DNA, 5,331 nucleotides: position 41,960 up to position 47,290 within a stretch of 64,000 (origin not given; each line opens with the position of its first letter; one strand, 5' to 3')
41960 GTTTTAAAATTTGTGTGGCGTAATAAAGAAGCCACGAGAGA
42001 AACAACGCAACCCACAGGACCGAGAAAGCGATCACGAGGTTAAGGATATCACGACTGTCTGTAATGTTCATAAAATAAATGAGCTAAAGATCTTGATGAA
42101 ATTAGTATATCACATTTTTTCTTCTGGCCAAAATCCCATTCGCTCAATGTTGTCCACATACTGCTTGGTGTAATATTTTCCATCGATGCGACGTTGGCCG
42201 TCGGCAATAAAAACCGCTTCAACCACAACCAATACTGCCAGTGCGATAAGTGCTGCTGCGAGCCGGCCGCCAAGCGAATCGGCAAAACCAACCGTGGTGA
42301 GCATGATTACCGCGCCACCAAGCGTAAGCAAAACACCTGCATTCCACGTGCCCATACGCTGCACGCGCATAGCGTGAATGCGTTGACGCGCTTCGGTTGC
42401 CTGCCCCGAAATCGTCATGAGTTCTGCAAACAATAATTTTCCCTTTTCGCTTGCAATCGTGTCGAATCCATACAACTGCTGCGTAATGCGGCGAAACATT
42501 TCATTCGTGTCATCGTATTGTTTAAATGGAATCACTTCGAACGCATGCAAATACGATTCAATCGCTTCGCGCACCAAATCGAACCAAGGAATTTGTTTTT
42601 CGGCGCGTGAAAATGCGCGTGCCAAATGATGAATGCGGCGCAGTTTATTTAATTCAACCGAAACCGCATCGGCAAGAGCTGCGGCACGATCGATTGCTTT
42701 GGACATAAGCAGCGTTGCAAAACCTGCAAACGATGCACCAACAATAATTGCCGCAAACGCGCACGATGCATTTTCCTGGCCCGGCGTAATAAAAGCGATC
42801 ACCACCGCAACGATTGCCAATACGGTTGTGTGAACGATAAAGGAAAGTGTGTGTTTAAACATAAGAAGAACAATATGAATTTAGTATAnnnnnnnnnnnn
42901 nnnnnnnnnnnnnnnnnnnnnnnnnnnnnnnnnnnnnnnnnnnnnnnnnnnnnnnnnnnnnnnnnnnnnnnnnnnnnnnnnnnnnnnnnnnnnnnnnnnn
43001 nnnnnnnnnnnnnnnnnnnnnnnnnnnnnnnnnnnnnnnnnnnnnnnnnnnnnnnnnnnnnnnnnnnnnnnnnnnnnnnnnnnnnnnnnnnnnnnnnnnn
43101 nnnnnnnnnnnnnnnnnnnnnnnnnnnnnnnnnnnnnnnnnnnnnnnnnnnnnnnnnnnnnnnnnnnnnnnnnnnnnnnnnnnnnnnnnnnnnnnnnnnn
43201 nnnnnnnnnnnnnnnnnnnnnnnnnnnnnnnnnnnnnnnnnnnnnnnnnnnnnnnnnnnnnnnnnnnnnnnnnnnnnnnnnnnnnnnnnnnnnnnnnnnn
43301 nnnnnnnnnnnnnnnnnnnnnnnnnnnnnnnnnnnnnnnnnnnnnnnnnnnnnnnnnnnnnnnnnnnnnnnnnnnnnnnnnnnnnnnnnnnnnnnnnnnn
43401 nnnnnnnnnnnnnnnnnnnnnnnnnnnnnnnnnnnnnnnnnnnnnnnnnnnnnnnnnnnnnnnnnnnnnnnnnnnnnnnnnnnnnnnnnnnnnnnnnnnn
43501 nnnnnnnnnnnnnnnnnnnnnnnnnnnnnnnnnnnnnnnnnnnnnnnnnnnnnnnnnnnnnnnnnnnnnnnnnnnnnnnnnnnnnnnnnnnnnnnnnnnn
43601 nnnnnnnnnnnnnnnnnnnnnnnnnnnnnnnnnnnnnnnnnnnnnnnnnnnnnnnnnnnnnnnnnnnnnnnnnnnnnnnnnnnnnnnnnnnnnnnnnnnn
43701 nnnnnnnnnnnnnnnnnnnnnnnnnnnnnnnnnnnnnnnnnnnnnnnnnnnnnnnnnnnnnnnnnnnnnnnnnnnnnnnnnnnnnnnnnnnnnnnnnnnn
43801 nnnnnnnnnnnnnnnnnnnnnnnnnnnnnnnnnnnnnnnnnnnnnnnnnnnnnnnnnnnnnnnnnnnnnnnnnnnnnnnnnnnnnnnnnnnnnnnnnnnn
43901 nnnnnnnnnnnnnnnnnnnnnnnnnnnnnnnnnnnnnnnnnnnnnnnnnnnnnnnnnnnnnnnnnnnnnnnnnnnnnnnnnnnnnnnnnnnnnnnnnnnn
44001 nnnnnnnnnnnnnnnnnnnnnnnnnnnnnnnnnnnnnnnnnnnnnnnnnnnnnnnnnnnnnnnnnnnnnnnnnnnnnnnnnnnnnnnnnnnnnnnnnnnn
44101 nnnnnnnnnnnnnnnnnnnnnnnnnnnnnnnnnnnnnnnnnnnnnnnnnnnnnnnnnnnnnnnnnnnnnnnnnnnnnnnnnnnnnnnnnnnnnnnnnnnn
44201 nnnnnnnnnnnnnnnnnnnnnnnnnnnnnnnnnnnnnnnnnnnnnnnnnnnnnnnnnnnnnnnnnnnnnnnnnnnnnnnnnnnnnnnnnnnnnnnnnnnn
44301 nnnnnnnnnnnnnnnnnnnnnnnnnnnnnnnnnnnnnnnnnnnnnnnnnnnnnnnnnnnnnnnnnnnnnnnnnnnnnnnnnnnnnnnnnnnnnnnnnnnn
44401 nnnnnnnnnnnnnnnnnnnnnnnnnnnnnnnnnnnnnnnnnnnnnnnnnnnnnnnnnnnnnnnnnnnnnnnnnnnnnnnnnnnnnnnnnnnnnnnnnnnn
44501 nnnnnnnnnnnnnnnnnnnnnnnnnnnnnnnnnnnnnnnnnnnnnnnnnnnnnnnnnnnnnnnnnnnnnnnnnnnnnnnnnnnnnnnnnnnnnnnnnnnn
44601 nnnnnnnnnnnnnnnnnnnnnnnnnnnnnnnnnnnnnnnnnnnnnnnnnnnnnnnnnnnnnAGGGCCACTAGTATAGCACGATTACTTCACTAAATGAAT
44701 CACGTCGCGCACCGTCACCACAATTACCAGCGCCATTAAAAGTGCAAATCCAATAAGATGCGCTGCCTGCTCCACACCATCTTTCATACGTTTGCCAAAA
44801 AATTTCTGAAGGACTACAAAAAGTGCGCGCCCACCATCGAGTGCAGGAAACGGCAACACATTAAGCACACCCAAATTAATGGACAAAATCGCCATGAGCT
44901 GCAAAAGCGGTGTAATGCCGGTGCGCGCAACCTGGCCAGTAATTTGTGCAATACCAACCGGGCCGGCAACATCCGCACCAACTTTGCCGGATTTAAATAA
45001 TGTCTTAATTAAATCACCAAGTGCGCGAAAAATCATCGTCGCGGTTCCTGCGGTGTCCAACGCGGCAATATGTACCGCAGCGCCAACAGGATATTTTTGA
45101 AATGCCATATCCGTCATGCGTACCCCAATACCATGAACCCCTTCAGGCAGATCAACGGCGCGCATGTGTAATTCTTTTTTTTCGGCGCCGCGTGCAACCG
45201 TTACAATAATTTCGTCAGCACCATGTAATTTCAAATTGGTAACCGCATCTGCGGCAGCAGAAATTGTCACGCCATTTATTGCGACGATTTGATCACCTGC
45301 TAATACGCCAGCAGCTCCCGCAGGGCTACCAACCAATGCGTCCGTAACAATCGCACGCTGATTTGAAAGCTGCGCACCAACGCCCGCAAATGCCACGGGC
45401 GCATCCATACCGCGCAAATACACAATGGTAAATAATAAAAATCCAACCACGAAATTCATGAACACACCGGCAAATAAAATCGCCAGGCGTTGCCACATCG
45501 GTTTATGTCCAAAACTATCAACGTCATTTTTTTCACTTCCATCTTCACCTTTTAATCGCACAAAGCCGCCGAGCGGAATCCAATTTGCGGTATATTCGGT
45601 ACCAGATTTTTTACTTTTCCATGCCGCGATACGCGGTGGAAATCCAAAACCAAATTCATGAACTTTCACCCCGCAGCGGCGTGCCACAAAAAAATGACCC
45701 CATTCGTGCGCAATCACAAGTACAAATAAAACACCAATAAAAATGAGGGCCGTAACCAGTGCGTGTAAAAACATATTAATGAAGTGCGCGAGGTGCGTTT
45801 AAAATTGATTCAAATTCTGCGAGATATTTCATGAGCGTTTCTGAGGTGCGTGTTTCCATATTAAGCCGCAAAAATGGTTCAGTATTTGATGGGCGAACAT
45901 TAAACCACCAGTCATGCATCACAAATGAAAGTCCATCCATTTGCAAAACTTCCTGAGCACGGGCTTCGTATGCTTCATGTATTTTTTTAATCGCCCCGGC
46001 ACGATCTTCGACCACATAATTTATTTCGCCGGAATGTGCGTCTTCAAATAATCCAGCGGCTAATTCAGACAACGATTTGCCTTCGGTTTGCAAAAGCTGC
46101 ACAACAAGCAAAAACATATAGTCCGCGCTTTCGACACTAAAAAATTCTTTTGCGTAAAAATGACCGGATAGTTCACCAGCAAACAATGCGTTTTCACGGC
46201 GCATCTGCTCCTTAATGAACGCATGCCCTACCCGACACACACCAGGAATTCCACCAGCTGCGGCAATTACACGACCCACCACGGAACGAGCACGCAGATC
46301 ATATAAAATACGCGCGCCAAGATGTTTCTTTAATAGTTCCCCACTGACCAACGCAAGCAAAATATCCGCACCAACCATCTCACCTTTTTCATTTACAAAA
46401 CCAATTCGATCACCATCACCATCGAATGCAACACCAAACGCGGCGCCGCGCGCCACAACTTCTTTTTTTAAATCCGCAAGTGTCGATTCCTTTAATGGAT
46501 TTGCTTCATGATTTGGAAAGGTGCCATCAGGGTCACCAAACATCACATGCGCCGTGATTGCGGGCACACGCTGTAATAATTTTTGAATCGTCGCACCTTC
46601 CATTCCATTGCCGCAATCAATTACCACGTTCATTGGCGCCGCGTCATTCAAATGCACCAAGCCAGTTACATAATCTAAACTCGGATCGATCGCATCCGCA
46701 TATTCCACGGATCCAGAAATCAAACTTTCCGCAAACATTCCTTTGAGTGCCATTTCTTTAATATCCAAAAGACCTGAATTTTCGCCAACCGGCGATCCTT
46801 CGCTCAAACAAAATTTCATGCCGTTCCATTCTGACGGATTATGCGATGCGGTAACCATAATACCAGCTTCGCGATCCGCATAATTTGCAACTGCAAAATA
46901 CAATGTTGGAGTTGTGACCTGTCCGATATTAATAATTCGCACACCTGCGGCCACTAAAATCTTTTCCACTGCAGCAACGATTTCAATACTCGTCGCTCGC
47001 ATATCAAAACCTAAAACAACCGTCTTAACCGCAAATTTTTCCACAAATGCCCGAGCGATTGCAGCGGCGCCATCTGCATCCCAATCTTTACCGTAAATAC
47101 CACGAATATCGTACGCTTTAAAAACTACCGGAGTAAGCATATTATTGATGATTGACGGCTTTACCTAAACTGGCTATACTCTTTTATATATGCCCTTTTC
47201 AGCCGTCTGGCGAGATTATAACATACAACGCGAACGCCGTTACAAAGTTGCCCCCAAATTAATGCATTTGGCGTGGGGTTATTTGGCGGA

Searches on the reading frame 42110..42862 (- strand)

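Call 79: search_protein_families(library=pfam, proteins=[window:42110-42862:-], max_evalue=0.0001)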
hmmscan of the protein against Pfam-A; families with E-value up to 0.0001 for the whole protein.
window:42110-42862:- (250 aa): 1 family
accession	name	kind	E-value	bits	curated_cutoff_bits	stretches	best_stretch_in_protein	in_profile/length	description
PF14023.12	Bestrophin-like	-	2.3e-07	31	32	1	29-221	25-216/232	Bestrophin-like domain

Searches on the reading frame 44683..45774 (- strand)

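Call 79: search_protein_families(library=pfam, proteins=[window:44683-45774:-], max_evalue=0.0001)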
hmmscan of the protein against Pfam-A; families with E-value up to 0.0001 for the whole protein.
window:44683-45774:- (363 aa): 4 families
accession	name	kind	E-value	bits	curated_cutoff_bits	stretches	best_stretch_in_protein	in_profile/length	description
PF02163.28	Peptidase_M50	-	1.6e-56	191.5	27.2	1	12-349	2-221/221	Peptidase family M50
PF17820.7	PDZ_6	-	1.7e-08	34.5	27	1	142-195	1-54/54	PDZ domain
PF13180.12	PDZ_2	-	4.3e-07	30.6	27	1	131-202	4-76/80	PDZ domain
PF00595.29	PDZ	-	7.7e-06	26.6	23.2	1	135-180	20-66/81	PDZ domain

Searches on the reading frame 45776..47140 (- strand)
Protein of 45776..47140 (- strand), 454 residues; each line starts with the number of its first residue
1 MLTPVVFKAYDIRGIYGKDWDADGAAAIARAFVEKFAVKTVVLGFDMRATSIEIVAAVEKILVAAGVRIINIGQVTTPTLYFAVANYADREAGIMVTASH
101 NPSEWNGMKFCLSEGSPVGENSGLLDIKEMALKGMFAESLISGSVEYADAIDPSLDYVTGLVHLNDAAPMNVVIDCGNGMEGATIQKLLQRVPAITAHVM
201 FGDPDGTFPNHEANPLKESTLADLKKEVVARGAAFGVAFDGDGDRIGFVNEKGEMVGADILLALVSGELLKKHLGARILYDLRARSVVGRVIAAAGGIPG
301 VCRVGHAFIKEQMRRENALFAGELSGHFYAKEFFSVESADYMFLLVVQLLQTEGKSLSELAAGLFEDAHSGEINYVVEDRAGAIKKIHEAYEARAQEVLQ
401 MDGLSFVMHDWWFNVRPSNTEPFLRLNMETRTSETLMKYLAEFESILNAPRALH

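Call 79: search_protein_families(library=pfam, proteins=[window:45776-47140:-], max_evalue=0.0001)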
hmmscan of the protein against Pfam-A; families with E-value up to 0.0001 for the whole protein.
window:45776-47140:- (454 aa): 4 families
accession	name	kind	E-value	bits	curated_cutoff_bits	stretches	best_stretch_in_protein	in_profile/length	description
PF02878.22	PGM_PMM_I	-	5.4e-30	104.3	22.5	1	6-121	3-122/138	Phosphoglucomutase/phosphomannomutase, alpha/beta/alpha domain I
PF02879.22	PGM_PMM_II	-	5.8e-20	72.2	29.3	1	164-253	15-103/103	Phosphoglucomutase/phosphomannomutase, alpha/beta/alpha domain II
PF02880.22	PGM_PMM_III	-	7.8e-17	61.9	20.7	1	259-366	3-113/115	Phosphoglucomutase/phosphomannomutase, alpha/beta/alpha domain III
PF00408.26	PGM_PMM_IV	-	4.3e-10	39.9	23.1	1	372-443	1-65/68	Phosphoglucomutase/phosphomannomutase, C-terminal domain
